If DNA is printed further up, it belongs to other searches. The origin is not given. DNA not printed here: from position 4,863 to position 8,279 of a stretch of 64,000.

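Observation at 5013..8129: Solitary 1038-aa DUF4062-like / STAND-like / propeller-like protein: candidate single-gene immune sensor with a eukaryote-like N-terminus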

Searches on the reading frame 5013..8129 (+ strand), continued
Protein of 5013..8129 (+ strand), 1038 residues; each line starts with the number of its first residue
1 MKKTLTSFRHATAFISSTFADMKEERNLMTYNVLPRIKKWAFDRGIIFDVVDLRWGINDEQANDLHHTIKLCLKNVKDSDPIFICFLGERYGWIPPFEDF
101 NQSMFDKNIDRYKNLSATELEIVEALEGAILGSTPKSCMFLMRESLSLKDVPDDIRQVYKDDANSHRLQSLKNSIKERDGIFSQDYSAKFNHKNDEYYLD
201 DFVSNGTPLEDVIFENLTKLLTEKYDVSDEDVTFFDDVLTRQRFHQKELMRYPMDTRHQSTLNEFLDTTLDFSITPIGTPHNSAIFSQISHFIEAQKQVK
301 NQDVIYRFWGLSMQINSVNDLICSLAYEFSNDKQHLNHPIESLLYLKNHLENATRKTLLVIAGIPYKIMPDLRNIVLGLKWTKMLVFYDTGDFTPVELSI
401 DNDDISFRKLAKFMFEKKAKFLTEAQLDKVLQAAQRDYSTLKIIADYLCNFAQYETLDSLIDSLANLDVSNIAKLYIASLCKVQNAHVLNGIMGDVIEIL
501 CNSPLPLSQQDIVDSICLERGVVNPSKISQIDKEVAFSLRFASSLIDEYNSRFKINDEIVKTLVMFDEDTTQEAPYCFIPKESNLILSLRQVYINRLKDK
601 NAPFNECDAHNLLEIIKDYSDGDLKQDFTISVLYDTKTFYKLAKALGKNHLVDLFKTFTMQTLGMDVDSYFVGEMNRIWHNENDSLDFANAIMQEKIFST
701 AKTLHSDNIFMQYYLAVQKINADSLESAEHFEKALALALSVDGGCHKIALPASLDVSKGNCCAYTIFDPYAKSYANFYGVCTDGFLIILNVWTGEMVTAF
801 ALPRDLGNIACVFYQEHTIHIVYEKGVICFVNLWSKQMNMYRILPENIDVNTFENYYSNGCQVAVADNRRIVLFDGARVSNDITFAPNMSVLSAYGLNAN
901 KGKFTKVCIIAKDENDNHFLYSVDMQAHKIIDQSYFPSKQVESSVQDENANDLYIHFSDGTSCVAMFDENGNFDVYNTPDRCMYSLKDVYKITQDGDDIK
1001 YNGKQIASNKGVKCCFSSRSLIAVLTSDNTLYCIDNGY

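Call 11: find_homologous_proteins(query=window:5013-8126:+, max_evalue=0.001)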
Query window:5013-8126:+ (1038 aa): 255 proteins with E <= 0.001 among 8000 candidates; the best 120 are listed.
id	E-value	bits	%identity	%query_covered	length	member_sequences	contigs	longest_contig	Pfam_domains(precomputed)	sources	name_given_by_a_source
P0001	0.0e+0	2340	99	100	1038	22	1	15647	PF13271.12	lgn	-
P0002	0.0e+0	1603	68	100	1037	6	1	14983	PF13271.12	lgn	-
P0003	0.0e+0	1602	68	100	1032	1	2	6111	PF13271.12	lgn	-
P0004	0.0e+0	1439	62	99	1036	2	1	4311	PF13271.12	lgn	-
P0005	0.0e+0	1408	61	99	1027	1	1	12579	PF13271.12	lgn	-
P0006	0.0e+0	1106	50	99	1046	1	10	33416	PF13271.12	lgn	-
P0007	0.0e+0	1089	50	99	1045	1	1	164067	PF13271.12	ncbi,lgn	-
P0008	2.5e-271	921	43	100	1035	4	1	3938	PF13271.12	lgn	-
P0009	8.1e-255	867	41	99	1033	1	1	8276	PF13271.12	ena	-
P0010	6.5e-241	821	40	99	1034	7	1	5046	PF13271.12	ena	-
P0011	1.5e-238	813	42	99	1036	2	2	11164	PF13271.12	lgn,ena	-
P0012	3.2e-236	805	39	100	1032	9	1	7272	PF13271.12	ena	-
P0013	3.4e-236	805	39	99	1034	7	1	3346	PF13271.12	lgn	-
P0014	3.2e-234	798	39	100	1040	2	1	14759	PF13271.12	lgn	-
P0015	7.2e-200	685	37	100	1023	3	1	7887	PF13271.12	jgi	jgi:hypothetical protein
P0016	6.5e-199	681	38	100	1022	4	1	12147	PF13271.12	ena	-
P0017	1.1e-195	671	36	100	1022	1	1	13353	PF13271.12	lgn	-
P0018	2.3e-195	670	36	100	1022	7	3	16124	PF13271.12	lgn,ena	-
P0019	1.2e-189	651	34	100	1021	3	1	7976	PF13271.12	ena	-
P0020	5.5e-176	606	35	99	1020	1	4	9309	PF13271.12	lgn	-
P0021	2.0e-169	584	34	91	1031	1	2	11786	PF13271.12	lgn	-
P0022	2.1e-126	441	38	59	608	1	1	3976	PF13271.12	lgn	-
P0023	2.9e-92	328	28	83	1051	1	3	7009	PF13271.12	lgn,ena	-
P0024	2.1e-83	299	26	96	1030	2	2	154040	-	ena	-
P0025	8.2e-82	294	27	84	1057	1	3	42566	PF13271.12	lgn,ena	-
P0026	3.0e-54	203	31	53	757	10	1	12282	PF13271.12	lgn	-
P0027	7.7e-54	201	30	54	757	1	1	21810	PF13271.12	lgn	-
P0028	1.0e-52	198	27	82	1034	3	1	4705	PF13271.12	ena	-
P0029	1.2e-51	194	27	82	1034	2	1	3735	PF13271.12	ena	-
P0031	2.3e-40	157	27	53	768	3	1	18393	PF13271.12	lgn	-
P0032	8.3e-23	99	30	27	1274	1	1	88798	PF12862.14,PF13271.12,PF13176.13,PF13401.13,PF13428.13,PF13374.13,PF17874.8,PF00515.35,PF13424.13,PF14938.13,PF13181.13,PF07719.24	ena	-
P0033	2.0e-22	97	24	49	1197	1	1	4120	PF17874.8,PF00515.35,PF13271.12,PF05729.19,PF01535.27,PF13424.13,PF24885.2,PF07719.24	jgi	jgi:hypothetical protein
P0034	6.3e-22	96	33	21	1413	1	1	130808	PF17874.8,PF13271.12,PF05729.19,PF13424.13,PF20703.4,PF13191.13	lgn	-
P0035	1.5e-21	94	35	18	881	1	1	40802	PF13271.12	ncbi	-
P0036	5.6e-21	92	31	22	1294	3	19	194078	PF24883.3,PF13271.12,PF05729.19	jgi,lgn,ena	-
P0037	1.1e-20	92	29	31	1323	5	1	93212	PF12862.14,PF13271.12,PF13176.13,PF13374.13,PF17874.8,PF00515.35,PF05729.19,PF13424.13,PF14938.13,PF13432.13,PF13181.13,PF07719.24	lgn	-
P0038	3.9e-20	90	36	17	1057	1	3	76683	PF13271.12,PF13176.13,PF13401.13,PF20703.4,PF25022.2,PF13191.13,PF13374.13,PF17874.8,PF24883.3,PF00515.35,PF05729.19,PF13424.13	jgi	-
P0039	6.3e-20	89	30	18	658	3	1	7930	PF13271.12,PF13191.13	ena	-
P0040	8.3e-20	89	35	17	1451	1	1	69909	PF24883.3,PF13271.12,PF05729.19,PF13424.13,PF20720.4,PF13191.13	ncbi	-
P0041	1.2e-19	88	34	18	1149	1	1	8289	PF17140.11,PF13414.13,PF10952.16,PF13271.12,PF13176.13,PF24885.2,PF13428.13,PF13191.13,PF13374.13,PF17874.8,PF24883.3,PF00515.35,PF04212.25,PF13424.13,PF21033.5,PF13181.13,PF12968.14,PF07719.24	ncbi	-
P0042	1.7e-19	88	26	31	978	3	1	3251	PF24883.3,PF13271.12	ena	-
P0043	1.8e-19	88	33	15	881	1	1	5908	PF23381.2,PF25173.2,PF13271.12,PF25175.2,PF00400.39,PF13191.13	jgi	jgi:hypothetical protein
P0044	5.9e-19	86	42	11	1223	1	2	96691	PF10602.16,PF13431.13,PF13414.13,PF10579.15,PF13271.12,PF13176.13,PF24885.2,PF13428.13,PF13191.13,PF13374.13,PF14559.13,PF01261.31,PF17874.8,PF00515.35,PF04212.25,PF05729.19,PF13424.13,PF28559.1,PF14938.13,PF13432.13,PF13181.13,PF07719.24,PF13174.13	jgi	jgi:tetratricopeptide (TPR) repeat protein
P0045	9.3e-19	85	34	16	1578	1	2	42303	PF13271.12,PF13176.13,PF13401.13,PF13428.13,PF13191.13,PF13374.13,PF17874.8,PF24883.3,PF00515.35,PF13424.13,PF13181.13,PF07719.24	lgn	-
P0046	1.1e-18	85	23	46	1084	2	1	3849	PF24883.3,PF13271.12,PF05729.19,PF13424.13,PF13401.13,PF13191.13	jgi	jgi:hypothetical protein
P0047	1.6e-18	84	31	26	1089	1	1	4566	PF17874.8,PF00515.35,PF13271.12,PF05729.19,PF13424.13,PF14938.13,PF13401.13,PF20703.4,PF07719.24,PF13191.13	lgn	-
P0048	2.0e-18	84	35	16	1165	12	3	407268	PF09263.17,PF12862.14,PF13271.12,PF13176.13,PF24885.2,PF13401.13,PF13374.13,PF07721.21,PF17874.8,PF00515.35,PF05729.19,PF13424.13,PF28559.1,PF13181.13,PF07719.24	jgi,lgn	-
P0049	2.0e-18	84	29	28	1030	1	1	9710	PF24883.3,PF13271.12,PF13191.13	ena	-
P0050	2.2e-18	84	30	18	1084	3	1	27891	PF25174.2,PF24814.2,PF24805.2,PF23381.2,PF25173.2,PF13271.12,PF25175.2,PF24796.2,PF13191.13,PF24807.2,PF25047.1,PF00400.39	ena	-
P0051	3.2e-18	83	37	17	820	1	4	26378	PF13271.12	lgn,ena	-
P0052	3.4e-18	83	23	49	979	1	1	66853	PF07721.21,PF17874.8,PF00515.35,PF13271.12,PF05729.19,PF13424.13,PF13176.13,PF24885.2,PF13401.13,PF07719.24,PF13191.13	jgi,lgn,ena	-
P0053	3.8e-18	83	35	16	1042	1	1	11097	PF13271.12,PF13176.13,PF24885.2,PF13401.13,PF13428.13,PF13191.13,PF13374.13,PF17874.8,PF00515.35,PF05729.19,PF13424.13,PF13181.13,PF07719.24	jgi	jgi:nephrocystin-3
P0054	3.9e-18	83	34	16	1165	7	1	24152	PF09263.17,PF12862.14,PF13271.12,PF24885.2,PF13401.13,PF20703.4,PF13191.13,PF13374.13,PF07721.21,PF24884.2,PF17874.8,PF00515.35,PF05729.19,PF13424.13,PF28559.1,PF13181.13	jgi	-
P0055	5.2e-18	83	27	22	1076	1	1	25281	PF12862.14,PF13414.13,PF13271.12,PF13176.13,PF24885.2,PF13401.13,PF13428.13,PF20703.4,PF01637.25,PF13191.13,PF13374.13,PF17874.8,PF24883.3,PF00515.35,PF05729.19,PF13424.13,PF13181.13,PF07719.24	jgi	-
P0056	5.4e-18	83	41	11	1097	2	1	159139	PF12862.14,PF13414.13,PF13271.12,PF13176.13,PF24885.2,PF13428.13,PF20703.4,PF13191.13,PF13374.13,PF07721.21,PF17874.8,PF00515.35,PF13424.13,PF13181.13,PF07719.24,PF13174.13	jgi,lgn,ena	-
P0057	7.6e-18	82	35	17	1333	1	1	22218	PF13431.13,PF17874.8,PF24883.3,PF00515.35,PF13271.12,PF05729.19,PF13424.13,PF24885.2,PF07719.24,PF13191.13,PF13374.13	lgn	-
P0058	8.2e-18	82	30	25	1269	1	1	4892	PF10602.16,PF13431.13,PF12862.14,PF10952.16,PF13271.12,PF13176.13,PF13428.13,PF20703.4,PF13191.13,PF13374.13,PF14559.13,PF13371.13,PF17874.8,PF24883.3,PF00515.35,PF13424.13,PF13181.13,PF12968.14,PF07719.24,PF13174.13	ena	-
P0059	9.3e-18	82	30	22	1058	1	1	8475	PF13414.13,PF13271.12,PF24885.2,PF13401.13,PF20703.4,PF13191.13,PF13374.13,PF07721.21,PF17874.8,PF00515.35,PF05729.19,PF13424.13,PF13432.13,PF07719.24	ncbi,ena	-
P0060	1.9e-17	81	30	23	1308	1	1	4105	PF17874.8,PF13271.12,PF05729.19,PF13424.13,PF13176.13,PF02026.22,PF13191.13,PF13374.13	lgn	-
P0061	2.2e-17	81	28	24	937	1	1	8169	PF07721.21,PF17874.8,PF13271.12,PF05729.19,PF13424.13,PF24885.2,PF20703.4,PF13191.13,PF13374.13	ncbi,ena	-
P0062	2.5e-17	80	34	17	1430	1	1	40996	PF14559.13,PF17874.8,PF24883.3,PF13271.12,PF05729.19,PF13424.13,PF24885.2,PF13181.13,PF07719.24,PF13374.13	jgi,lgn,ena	-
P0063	3.3e-17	80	28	32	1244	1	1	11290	PF24883.3,PF13271.12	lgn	-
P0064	3.4e-17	80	36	17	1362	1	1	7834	PF10602.16,PF03704.24,PF13431.13,PF10952.16,PF13271.12,PF13176.13,PF24885.2,PF13428.13,PF13191.13,PF13374.13,PF07721.21,PF14559.13,PF10516.16,PF17874.8,PF00515.35,PF13424.13,PF13432.13,PF13181.13,PF12968.14,PF07719.24,PF13174.13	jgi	-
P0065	3.5e-17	80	30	20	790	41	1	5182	PF13271.12,PF20703.4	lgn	-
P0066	4.2e-17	80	33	21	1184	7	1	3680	PF13271.12,PF13424.13,PF13374.13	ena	-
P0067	4.3e-17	80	24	50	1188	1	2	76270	PF13414.13,PF13271.12,PF13176.13,PF24885.2,PF13401.13,PF13191.13,PF13374.13,PF17874.8,PF00515.35,PF05729.19,PF13424.13,PF07719.24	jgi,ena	-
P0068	4.6e-17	80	33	16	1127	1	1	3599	PF24883.3,PF13271.12,PF13401.13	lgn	-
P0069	4.8e-17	79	33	17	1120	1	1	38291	PF17874.8,PF13271.12,PF05729.19,PF13424.13,PF20703.4,PF07719.24,PF13191.13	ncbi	-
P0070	5.7e-17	79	32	17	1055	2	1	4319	PF13271.12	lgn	-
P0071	6.1e-17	79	29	23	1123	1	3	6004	PF13271.12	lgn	-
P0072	6.4e-17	79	32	21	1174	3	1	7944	PF24883.3,PF13271.12,PF13424.13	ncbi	-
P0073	7.6e-17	79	29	22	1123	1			PF13271.12,PF00169.36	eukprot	eukprot:m.2166 g.2166 ORF g.2166 m.2166 type:complete len:1124 (+) comp1732_c0_seq1:81-3452(+)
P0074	7.9e-17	79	23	49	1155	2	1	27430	PF13271.12,PF05729.19,PF13424.13,PF13401.13,PF13191.13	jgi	-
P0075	8.7e-17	79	33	16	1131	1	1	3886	PF24883.3,PF13271.12,PF13401.13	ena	-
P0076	9.1e-17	79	24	44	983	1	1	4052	PF07721.21,PF17874.8,PF00515.35,PF13271.12,PF05729.19,PF13424.13,PF24885.2,PF13401.13,PF20703.4,PF13191.13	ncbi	-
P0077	9.3e-17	79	37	13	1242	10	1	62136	PF24883.3,PF13271.12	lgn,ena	-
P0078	9.3e-17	79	33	16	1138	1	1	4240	PF13271.12,PF13401.13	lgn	-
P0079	1.1e-16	78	32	18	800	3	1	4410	PF13271.12,PF05729.19,PF13401.13,PF20703.4,PF13191.13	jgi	jgi:Domain of unknown function (DUF4062)/NACHT domain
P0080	1.3e-16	78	35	15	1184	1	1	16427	PF24883.3,PF00515.35,PF13271.12,PF13424.13,PF13176.13,PF20703.4,PF13181.13,PF07719.24,PF13174.13,PF13191.13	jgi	-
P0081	1.4e-16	78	32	18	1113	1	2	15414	PF13271.12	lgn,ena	-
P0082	1.4e-16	78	40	12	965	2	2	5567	PF13431.13,PF13271.12,PF13176.13,PF24885.2,PF13401.13,PF20703.4,PF13191.13,PF13374.13,PF07721.21,PF17874.8,PF00515.35,PF05729.19,PF13424.13,PF13181.13,PF07719.24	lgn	-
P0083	1.6e-16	78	39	13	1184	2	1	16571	PF24883.3,PF00515.35,PF13271.12,PF13424.13,PF13176.13,PF20703.4,PF13181.13,PF07719.24,PF13174.13,PF13191.13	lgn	-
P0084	1.7e-16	78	41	12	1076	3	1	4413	PF17874.8,PF13271.12,PF05729.19,PF13401.13,PF13191.13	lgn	-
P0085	1.7e-16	78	34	17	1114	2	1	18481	PF07721.21,PF17874.8,PF13271.12,PF05729.19,PF13424.13,PF13176.13,PF24885.2,PF13191.13,PF13374.13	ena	-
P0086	1.9e-16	77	35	16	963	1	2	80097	PF17874.8,PF13271.12,PF05729.19,PF13424.13,PF13401.13,PF13191.13,PF13374.13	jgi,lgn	jgi:nephrocystin-3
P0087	1.9e-16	77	41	12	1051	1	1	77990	PF12862.14,PF13414.13,PF13271.12,PF13176.13,PF24885.2,PF13191.13,PF13374.13,PF07721.21,PF17874.8,PF00515.35,PF13424.13,PF28559.1,PF07719.24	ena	-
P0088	1.9e-16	77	35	16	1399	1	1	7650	PF27569.1,PF13414.13,PF13271.12,PF13176.13,PF13401.13,PF13191.13,PF13374.13,PF07721.21,PF17874.8,PF00515.35,PF05729.19,PF13424.13,PF13432.13,PF07719.24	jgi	-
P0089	2.1e-16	77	35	16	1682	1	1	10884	PF13271.12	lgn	-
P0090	2.5e-16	77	28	22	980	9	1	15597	PF24883.3,PF00515.35,PF13271.12,PF05729.19,PF13424.13,PF13176.13,PF13181.13,PF07719.24,PF13191.13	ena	-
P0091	2.5e-16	77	34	15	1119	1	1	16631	PF13271.12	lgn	-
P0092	2.6e-16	77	31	22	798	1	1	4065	PF24883.3,PF13271.12,PF00931.29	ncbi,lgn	-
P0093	2.6e-16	77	34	16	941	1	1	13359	PF17874.8,PF13271.12,PF05729.19,PF13424.13,PF24885.2,PF13374.13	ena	-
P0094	2.7e-16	77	39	14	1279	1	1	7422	PF24883.3,PF00515.35,PF13271.12,PF13424.13,PF13176.13,PF20703.4,PF13181.13,PF07719.24,PF13174.13,PF13191.13,PF13374.13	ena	-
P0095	3.2e-16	77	41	11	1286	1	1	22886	PF14357.12,PF13271.12,PF13176.13,PF24885.2,PF13374.13,PF17874.8,PF00515.35,PF05729.19,PF13424.13,PF13432.13,PF13181.13,PF07719.24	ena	-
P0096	3.4e-16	77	28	27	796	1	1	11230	PF13271.12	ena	-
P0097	3.5e-16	77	33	20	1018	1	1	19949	PF13414.13,PF13271.12,PF13176.13,PF24885.2,PF13401.13,PF20703.4,PF13191.13,PF13374.13,PF07721.21,PF17874.8,PF00515.35,PF05729.19,PF13424.13,PF13432.13,PF13181.13,PF07719.24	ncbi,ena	-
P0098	4.7e-16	76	47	8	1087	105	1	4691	PF13271.12,PF13401.13,PF13191.13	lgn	-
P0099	4.8e-16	76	35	16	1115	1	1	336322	PF13414.13,PF17874.8,PF13271.12,PF05729.19,PF13424.13,PF13176.13,PF13401.13,PF03357.27,PF07719.24,PF13191.13,PF13374.13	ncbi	-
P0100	7.0e-16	76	35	15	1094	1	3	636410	PF07721.21,PF17874.8,PF00515.35,PF13271.12,PF05729.19,PF13424.13,PF13401.13,PF07719.24,PF13191.13,PF13374.13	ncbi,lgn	-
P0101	9.4e-16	75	25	31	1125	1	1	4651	PF13431.13,PF13271.12,PF13176.13,PF24885.2,PF13401.13,PF13191.13,PF13374.13,PF17874.8,PF00515.35,PF05729.19,PF13424.13,PF13432.13,PF13181.13,PF07719.24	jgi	-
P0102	1.0e-15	75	28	21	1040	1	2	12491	PF13431.13,PF13271.12,PF13176.13,PF24885.2,PF13428.13,PF13191.13,PF13374.13,PF07721.21,PF14559.13,PF17874.8,PF00515.35,PF05729.19,PF13424.13,PF13181.13,PF07719.24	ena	-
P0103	1.1e-15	75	32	17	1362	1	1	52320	PF03704.24,PF10952.16,PF13191.13,PF13374.13,PF07721.21,PF22788.3,PF24883.3,PF00515.35,PF13424.13,PF07719.24,PF13174.13,PF13431.13,PF23914.2,PF09986.16,PF13271.12,PF13176.13,PF24885.2,PF13428.13,PF20703.4,PF14559.13,PF13371.13,PF17874.8,PF21033.5,PF13432.13,PF13181.13,PF12968.14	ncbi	-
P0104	1.3e-15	75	41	11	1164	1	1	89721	PF13271.12,PF13176.13,PF20703.4,PF13191.13,PF14559.13,PF24883.3,PF00515.35,PF05729.19,PF13424.13,PF13181.13,PF07719.24,PF13174.13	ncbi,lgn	-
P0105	1.3e-15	75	35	16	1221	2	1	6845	PF00251.27,PF24884.2,PF13271.12,PF05729.19,PF04041.20,PF13401.13,PF04616.21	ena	-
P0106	1.4e-15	75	32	16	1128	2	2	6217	PF13271.12,PF13401.13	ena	-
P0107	1.7e-15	74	42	12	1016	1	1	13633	PF17874.8,PF00515.35,PF13271.12,PF05729.19,PF13424.13,PF13176.13,PF24885.2,PF07719.24,PF13191.13,PF13374.13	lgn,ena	-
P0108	1.8e-15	74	33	16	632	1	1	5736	PF13271.12,PF05729.19,PF20703.4,PF13191.13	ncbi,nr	ncbi:MAG: DUF4062 domain-containing protein, partial [Deltaproteobacteria bacterium]|nr:DUF4062 doma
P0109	2.1e-15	74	33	17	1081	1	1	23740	PF13414.13,PF13271.12,PF24885.2,PF13401.13,PF13191.13,PF13374.13,PF07721.21,PF17874.8,PF00515.35,PF05729.19,PF13424.13,PF07719.24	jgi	jgi:tetratricopeptide (TPR) repeat protein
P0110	2.4e-15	74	30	21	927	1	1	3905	PF13431.13,PF13271.12,PF13176.13,PF24885.2,PF13401.13,PF20703.4,PF13191.13,PF13374.13,PF07721.21,PF14559.13,PF17874.8,PF00515.35,PF05729.19,PF13424.13,PF13432.13,PF13181.13,PF07719.24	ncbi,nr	ncbi:MAG: tetratricopeptide repeat protein, partial [Planctomycetaceae bacterium]|nr:tetratricopepti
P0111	3.8e-15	73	33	16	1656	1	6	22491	PF14559.13,PF13271.12,PF13401.13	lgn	-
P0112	5.6e-15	73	38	12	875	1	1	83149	PF07721.21,PF13271.12,PF05729.19,PF13424.13,PF24885.2,PF13432.13,PF07719.24,PF13374.13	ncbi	-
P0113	5.9e-15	73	31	22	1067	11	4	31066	PF07721.21,PF17874.8,PF00515.35,PF13271.12,PF05729.19,PF13424.13,PF14938.13,PF13401.13,PF07719.24,PF13191.13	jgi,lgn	jgi:tetratricopeptide (TPR) repeat protein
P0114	6.1e-15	73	43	9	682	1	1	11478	PF25469.2,PF24883.3,PF13271.12,PF20703.4,PF13191.13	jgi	jgi:hypothetical protein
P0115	6.2e-15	72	41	11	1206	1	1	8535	PF13271.12,PF05729.19,PF13424.13,PF24885.2,PF13181.13,PF07719.24,PF13191.13,PF13374.13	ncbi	-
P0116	6.5e-15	72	32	16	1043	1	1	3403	PF00515.35,PF13271.12,PF13424.13,PF13176.13,PF13401.13,PF13181.13,PF07719.24,PF13374.13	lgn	-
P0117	7.7e-15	72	29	24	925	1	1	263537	PF24883.3,PF00515.35,PF10952.16,PF13271.12,PF05729.19,PF13424.13,PF13176.13,PF13432.13,PF07719.24,PF13191.13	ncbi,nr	ncbi:MAG: tetratricopeptide repeat protein [Bacteroidetes bacterium]|nr:tetratricopeptide repeat pro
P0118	9.2e-15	72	42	11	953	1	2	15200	PF13271.12,PF13424.13,PF13401.13,PF13191.13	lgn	-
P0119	1.0e-14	72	38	12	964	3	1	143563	PF13431.13,PF13271.12,PF01535.27,PF13176.13,PF24885.2,PF18768.8,PF13374.13,PF07721.21,PF14559.13,PF17874.8,PF00515.35,PF05729.19,PF13424.13,PF13432.13,PF13181.13,PF14561.13,PF07719.24,PF13174.13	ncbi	-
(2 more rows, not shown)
